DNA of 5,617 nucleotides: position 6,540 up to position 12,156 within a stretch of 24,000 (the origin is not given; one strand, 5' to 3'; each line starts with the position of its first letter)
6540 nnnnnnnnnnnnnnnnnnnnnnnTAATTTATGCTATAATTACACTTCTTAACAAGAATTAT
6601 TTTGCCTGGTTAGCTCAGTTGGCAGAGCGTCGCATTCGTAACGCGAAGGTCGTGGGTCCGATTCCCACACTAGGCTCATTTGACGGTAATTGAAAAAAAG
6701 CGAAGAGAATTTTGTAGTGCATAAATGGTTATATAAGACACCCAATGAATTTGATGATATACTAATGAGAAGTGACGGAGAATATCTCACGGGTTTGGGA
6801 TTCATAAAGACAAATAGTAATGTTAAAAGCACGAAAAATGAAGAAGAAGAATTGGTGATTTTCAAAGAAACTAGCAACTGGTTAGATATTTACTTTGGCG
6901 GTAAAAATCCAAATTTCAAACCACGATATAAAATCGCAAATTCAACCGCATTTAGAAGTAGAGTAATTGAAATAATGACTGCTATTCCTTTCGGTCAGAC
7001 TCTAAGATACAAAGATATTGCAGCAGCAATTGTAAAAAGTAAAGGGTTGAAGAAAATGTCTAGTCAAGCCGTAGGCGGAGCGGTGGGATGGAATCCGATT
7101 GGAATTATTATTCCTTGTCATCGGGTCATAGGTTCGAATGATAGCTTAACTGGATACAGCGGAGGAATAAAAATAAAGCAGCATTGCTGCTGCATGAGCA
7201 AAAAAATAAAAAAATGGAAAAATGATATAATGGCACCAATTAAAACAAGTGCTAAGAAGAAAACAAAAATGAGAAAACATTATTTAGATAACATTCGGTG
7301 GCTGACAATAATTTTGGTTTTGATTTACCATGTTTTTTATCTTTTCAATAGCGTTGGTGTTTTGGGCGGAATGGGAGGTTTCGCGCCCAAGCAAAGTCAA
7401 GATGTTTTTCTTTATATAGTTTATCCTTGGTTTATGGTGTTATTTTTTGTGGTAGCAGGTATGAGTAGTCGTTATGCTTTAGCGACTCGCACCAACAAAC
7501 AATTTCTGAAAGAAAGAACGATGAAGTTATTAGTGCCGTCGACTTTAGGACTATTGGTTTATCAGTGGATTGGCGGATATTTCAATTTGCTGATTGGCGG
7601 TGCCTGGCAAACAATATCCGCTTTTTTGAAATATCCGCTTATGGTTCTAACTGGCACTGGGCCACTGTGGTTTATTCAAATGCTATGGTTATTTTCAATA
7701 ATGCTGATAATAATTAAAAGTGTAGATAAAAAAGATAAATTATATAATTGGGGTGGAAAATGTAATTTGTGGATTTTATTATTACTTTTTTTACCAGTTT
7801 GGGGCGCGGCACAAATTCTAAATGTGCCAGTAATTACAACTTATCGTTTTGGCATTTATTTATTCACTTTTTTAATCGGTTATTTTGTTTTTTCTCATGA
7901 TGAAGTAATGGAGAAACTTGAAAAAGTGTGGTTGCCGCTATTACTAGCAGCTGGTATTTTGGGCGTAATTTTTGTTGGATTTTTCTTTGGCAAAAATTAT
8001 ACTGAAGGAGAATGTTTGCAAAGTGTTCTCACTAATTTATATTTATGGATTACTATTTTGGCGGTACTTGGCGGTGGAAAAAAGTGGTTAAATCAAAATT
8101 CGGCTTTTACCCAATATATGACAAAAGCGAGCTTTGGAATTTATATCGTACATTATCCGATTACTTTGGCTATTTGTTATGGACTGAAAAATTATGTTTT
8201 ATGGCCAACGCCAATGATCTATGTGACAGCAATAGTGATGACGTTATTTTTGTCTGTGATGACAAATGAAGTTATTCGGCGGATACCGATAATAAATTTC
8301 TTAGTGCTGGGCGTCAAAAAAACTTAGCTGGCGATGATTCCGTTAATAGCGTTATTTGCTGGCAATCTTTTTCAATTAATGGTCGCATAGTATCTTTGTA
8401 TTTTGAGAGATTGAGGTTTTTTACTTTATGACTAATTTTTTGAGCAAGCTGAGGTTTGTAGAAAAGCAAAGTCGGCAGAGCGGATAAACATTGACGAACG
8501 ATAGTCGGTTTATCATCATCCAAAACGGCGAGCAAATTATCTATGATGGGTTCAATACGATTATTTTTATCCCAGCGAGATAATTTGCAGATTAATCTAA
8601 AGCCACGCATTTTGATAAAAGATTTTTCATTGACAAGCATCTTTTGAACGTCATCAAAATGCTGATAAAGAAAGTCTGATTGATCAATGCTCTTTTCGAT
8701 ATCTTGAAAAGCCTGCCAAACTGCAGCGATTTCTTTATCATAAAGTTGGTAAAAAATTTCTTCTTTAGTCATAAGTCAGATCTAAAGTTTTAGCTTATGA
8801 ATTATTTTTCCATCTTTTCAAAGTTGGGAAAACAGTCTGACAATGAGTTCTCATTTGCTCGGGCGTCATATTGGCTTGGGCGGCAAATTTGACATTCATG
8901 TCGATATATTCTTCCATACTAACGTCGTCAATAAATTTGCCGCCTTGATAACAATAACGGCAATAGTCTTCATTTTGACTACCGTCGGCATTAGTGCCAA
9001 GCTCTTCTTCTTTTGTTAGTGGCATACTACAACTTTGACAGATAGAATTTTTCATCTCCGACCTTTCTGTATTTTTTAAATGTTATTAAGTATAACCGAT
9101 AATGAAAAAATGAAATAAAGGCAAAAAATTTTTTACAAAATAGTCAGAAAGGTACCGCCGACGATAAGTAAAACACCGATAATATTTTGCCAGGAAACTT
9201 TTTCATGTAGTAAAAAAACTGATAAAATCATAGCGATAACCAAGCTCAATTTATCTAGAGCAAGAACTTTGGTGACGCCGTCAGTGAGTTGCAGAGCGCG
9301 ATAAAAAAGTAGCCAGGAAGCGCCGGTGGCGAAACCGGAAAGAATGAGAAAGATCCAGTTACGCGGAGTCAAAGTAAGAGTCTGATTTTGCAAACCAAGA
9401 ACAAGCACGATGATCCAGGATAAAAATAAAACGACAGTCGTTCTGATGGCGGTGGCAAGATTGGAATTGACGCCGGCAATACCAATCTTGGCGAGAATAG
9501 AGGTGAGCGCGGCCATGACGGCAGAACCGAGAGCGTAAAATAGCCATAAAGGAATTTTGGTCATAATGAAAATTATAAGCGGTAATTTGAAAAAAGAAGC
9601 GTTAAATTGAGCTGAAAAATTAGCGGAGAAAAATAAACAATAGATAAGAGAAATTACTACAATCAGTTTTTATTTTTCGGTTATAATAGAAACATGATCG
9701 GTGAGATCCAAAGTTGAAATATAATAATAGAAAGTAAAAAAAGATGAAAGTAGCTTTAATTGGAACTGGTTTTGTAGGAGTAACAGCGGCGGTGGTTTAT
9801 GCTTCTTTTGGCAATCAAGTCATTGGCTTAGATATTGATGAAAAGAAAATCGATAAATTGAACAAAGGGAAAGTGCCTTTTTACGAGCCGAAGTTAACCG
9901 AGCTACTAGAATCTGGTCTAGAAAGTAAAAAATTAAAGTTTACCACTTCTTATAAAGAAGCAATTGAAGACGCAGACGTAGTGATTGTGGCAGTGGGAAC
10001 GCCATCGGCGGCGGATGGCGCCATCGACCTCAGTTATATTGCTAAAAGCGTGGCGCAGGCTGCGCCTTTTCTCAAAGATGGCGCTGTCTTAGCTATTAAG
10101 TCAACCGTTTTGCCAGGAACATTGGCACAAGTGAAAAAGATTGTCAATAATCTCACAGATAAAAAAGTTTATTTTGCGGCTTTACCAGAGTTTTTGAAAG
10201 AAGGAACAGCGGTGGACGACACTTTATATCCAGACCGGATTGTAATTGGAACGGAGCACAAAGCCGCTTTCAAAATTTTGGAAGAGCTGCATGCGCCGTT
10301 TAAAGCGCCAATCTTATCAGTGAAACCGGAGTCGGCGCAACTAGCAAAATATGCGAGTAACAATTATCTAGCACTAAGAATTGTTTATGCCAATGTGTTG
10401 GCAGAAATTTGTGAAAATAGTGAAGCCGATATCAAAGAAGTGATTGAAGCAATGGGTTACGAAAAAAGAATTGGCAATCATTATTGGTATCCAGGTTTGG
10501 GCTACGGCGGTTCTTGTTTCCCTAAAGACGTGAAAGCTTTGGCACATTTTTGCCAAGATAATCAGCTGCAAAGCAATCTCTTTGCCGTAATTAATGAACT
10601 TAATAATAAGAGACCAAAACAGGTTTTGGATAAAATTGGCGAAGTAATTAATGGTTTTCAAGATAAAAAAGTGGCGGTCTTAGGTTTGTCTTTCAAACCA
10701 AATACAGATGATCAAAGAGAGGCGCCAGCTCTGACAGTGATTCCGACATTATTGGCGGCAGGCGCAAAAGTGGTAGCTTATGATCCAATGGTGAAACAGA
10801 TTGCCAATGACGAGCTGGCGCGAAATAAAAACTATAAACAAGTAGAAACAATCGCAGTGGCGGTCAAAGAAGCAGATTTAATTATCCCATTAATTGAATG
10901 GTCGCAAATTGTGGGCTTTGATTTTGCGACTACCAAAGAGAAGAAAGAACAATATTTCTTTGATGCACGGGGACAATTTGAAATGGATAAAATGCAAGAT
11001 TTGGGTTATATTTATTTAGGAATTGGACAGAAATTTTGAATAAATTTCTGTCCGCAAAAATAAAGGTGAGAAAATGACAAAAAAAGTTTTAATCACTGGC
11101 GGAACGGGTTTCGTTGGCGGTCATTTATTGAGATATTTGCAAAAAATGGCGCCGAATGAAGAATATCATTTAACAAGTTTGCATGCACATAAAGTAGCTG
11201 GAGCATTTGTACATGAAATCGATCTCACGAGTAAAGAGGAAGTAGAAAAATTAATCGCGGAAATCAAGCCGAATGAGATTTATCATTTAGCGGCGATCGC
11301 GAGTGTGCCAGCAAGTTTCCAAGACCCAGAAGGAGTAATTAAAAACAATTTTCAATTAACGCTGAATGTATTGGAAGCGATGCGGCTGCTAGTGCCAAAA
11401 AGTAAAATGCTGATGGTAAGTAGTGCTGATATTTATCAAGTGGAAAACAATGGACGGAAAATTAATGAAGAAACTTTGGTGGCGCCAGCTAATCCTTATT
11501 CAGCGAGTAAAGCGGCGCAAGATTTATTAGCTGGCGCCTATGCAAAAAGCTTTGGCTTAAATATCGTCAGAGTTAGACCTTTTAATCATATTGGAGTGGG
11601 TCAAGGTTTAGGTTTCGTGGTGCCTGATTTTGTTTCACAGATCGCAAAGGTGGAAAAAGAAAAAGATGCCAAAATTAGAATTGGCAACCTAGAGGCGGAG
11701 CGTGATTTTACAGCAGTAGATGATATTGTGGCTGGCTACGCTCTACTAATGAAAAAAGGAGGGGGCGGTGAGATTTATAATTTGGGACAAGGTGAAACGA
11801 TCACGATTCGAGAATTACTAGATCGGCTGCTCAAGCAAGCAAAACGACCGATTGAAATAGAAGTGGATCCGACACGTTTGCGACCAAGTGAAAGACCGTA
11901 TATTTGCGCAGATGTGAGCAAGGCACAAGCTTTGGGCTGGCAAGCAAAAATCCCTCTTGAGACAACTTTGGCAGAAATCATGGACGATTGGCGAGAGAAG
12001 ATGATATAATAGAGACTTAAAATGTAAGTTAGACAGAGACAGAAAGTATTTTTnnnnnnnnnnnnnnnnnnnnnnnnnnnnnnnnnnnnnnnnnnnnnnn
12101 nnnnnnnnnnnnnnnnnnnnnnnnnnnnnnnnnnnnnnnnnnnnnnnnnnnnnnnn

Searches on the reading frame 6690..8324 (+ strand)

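Call 11: search_protein_families(library=pfam, proteins=[window:6690-8324:+], max_evalue=0.001)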
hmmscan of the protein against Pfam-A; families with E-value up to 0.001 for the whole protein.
window:6690-8324:+ (545 aa): 2 families
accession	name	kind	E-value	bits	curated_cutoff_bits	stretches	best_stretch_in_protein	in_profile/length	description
PF01757.29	Acyl_transf_3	-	6e-32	111.4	31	1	197-525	2-324/326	Acyltransferase domain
PF01035.26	DNA_binding_1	-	9e-23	80.4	27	1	88-165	2-74/81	6-O-methylguanine DNA methyltransferase, DNA binding domain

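Call 61: search_protein_families(library=ncbifam, proteins=[window:6690-8324:+], max_evalue=0.001)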
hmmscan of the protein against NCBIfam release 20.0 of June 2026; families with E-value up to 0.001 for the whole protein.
window:6690-8324:+ (545 aa): 6 families
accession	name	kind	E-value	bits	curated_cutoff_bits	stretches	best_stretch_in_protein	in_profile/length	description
TIGR00589.1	ogt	superfamily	1.2e-21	76.5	46.4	1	86-164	1-74/80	methylated-DNA--[protein]-cysteine S-methyltransferase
NF003014.0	PRK03854.1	equivalog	5.8e-19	68.5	338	1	189-542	2-373/386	glucans biosynthesis protein MdoC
NF007626.0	PRK10286.1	equivalog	5e-17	62.5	192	1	65-164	66-160/171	methylated-DNA--[protein]-cysteine S-methyltransferase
NF011964.0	PRK15435.1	equivalog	4.7e-13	48.9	345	1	85-164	268-342/354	bifunctional DNA-binding transcriptional regulator/O6-methylguanine-DNA methyltransferase Ada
NF041132.1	DNA_protcyst_Mta_Thcoc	equivalog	3.2e-10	40.1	250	1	73-163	78-161/169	methylated-DNA--protein-cysteine methyltransferase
NF003022.0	PRK03887.1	equivalog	1e-09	38.4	164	1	74-165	79-163/175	methylated-DNA--protein-cysteine methyltransferase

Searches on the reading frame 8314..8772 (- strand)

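Call 11: search_protein_families(library=pfam, proteins=[window:8314-8772:-], max_evalue=0.001)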
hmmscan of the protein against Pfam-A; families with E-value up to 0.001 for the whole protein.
window:8314-8772:- (152 aa): 1 family
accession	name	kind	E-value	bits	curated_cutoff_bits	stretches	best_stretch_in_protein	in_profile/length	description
PF22928.2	INTS1_R4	-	3.8e-05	24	27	1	16-102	11-97/102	Integrator complex subunit 1, R4 domain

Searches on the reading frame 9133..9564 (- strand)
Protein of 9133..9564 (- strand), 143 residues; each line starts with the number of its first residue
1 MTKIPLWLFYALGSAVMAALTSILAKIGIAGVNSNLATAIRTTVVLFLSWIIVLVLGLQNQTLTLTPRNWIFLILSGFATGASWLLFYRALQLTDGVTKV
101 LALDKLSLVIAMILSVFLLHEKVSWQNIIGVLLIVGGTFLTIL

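Call 11: search_protein_families(library=pfam, proteins=[window:9133-9564:-], max_evalue=0.001)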
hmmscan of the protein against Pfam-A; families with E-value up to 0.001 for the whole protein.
window:9133-9564:- (143 aa): 3 families
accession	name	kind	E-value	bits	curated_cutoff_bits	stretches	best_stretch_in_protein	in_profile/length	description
PF00892.27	EamA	-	7.5e-20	72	28.2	1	6-142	2-134/135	EamA-like transporter family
PF06027.18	SLC35F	-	4.2e-05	23.7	21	1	18-140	23-142/299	Solute carrier family 35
PF03151.22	TPT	-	0.00093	19.1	30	0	10-140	149-289/291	Triose-phosphate Transporter family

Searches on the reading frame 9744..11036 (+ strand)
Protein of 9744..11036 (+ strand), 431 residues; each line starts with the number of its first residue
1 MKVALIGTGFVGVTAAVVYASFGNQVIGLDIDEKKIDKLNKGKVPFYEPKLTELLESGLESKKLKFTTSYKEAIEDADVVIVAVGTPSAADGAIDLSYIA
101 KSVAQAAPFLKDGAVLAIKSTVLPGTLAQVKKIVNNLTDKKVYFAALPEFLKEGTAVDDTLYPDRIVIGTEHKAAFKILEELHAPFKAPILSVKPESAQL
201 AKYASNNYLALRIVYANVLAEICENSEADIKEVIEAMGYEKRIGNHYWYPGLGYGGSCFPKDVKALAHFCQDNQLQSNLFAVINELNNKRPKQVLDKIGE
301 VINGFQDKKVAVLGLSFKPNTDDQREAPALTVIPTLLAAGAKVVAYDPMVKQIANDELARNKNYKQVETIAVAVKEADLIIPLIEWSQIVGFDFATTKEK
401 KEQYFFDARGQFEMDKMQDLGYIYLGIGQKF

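Call 11: search_protein_families(library=pfam, proteins=[window:9744-11036:+], max_evalue=0.001)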
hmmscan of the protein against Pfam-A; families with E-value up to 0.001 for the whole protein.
window:9744-11036:+ (431 aa): 9 families
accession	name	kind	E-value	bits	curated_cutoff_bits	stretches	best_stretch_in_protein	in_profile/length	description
PF03721.20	UDPG_MGDP_dh_N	-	2.4e-56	190.7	27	1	1-182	1-187/187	UDP-glucose/GDP-mannose dehydrogenase family, NAD binding domain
PF00984.24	UDPG_MGDP_dh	-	1.8e-30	105.3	25.4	1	196-288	1-93/94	UDP-glucose/GDP-mannose dehydrogenase family, central domain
PF03720.21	UDPG_MGDP_dh_C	-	1.4e-28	99.7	30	1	311-412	1-101/103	UDP-glucose/GDP-mannose dehydrogenase family, UDP binding domain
PF03446.21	NAD_binding_2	-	3.5e-08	34.1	21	1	2-132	1-105/161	NAD binding domain of 6-phosphogluconate dehydrogenase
PF01262.27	AlaDh_PNT_C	-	9e-08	32.2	23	1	2-89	30-105/214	Alanine dehydrogenase/PNT, C-terminal domain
PF02737.24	3HCDH_N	-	3.5e-06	27.5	22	1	2-84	1-86/180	3-hydroxyacyl-CoA dehydrogenase, NAD binding domain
PF03807.23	F420_oxidored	-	1.3e-05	26.1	21.6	1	2-90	1-73/94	NADP oxidoreductase coenzyme F420-dependent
PF02826.25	2-Hacid_dh_C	-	1.3e-05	25.1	25.1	0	2-55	38-89/178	D-isomer specific 2-hydroxyacid dehydrogenase, NAD binding domain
PF01210.29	NAD_Gly3P_dh_N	-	2.5e-05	24.7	23.1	1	2-89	1-82/158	NAD-dependent glycerol-3-phosphate dehydrogenase N-terminus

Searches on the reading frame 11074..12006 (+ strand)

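Call 11: search_protein_families(library=pfam, proteins=[window:11074-12006:+], max_evalue=0.001)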
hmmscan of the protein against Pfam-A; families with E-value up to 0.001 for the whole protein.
window:11074-12006:+ (311 aa): 6 families
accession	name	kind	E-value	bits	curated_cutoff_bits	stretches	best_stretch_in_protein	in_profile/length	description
PF16363.11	GDP_Man_Dehyd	-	8.8e-61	206.6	27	1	6-301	1-331/332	GDP-mannose 4,6 dehydratase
PF01370.27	Epimerase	-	6.5e-52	176.8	20.9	1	5-238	1-240/240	NAD dependent epimerase/dehydratase family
PF02719.21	Polysacc_synt_2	-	3.7e-16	59.6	20.2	1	5-276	1-270/293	Polysaccharide biosynthesis protein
PF04321.23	RmlD_sub_bind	-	2.4e-10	40.4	27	1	4-150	2-133/287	RmlD substrate binding domain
PF01073.25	3Beta_HSD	-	3.7e-07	29.9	22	1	6-219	1-222/280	3-beta hydroxysteroid dehydrogenase/isomerase family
PF07993.18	NAD_binding_4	-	4.8e-07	29.6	20.1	0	53-169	78-204/258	Male sterility protein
